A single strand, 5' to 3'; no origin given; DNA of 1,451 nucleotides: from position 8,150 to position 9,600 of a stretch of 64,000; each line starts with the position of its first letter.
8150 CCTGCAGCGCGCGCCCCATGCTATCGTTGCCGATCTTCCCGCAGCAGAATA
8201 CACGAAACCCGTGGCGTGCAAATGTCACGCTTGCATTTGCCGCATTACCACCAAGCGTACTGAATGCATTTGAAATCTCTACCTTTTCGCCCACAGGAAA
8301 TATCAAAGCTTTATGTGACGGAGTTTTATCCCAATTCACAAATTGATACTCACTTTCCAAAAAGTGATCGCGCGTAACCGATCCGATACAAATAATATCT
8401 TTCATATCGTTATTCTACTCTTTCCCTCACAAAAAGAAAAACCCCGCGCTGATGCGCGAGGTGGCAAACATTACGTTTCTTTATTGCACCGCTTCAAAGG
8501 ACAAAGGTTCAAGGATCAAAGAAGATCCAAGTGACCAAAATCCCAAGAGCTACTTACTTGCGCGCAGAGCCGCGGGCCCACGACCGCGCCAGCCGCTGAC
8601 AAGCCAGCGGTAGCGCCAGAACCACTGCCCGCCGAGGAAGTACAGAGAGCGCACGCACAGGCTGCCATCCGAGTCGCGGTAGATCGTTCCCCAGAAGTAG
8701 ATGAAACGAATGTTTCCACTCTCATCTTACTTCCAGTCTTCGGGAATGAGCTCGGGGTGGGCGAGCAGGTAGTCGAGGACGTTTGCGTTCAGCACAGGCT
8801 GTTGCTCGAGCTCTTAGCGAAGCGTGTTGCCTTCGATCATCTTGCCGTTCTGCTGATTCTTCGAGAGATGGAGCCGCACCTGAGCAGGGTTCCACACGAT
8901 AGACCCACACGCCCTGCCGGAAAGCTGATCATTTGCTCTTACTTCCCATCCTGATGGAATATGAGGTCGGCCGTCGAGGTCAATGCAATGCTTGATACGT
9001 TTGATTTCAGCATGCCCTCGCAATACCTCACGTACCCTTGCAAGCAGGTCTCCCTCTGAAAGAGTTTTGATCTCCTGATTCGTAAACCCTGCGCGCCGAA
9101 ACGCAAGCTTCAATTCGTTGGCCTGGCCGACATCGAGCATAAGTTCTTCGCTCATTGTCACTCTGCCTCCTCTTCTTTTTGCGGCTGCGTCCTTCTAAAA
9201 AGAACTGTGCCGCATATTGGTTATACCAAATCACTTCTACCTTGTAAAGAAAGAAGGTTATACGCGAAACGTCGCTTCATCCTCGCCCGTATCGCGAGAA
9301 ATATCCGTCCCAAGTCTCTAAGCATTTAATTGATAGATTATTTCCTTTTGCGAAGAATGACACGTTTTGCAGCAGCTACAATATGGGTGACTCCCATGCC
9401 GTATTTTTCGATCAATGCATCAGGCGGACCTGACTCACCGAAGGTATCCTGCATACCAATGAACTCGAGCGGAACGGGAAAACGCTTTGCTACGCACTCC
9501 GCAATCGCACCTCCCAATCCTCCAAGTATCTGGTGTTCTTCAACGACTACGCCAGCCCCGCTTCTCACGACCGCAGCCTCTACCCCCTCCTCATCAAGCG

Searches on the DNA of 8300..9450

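Call 89: search_rna_families(source=window, start=8300, end=9450, threshold=evalue, max_evalue=1)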
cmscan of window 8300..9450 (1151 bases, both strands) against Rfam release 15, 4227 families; matches with E-value up to 1: 0.
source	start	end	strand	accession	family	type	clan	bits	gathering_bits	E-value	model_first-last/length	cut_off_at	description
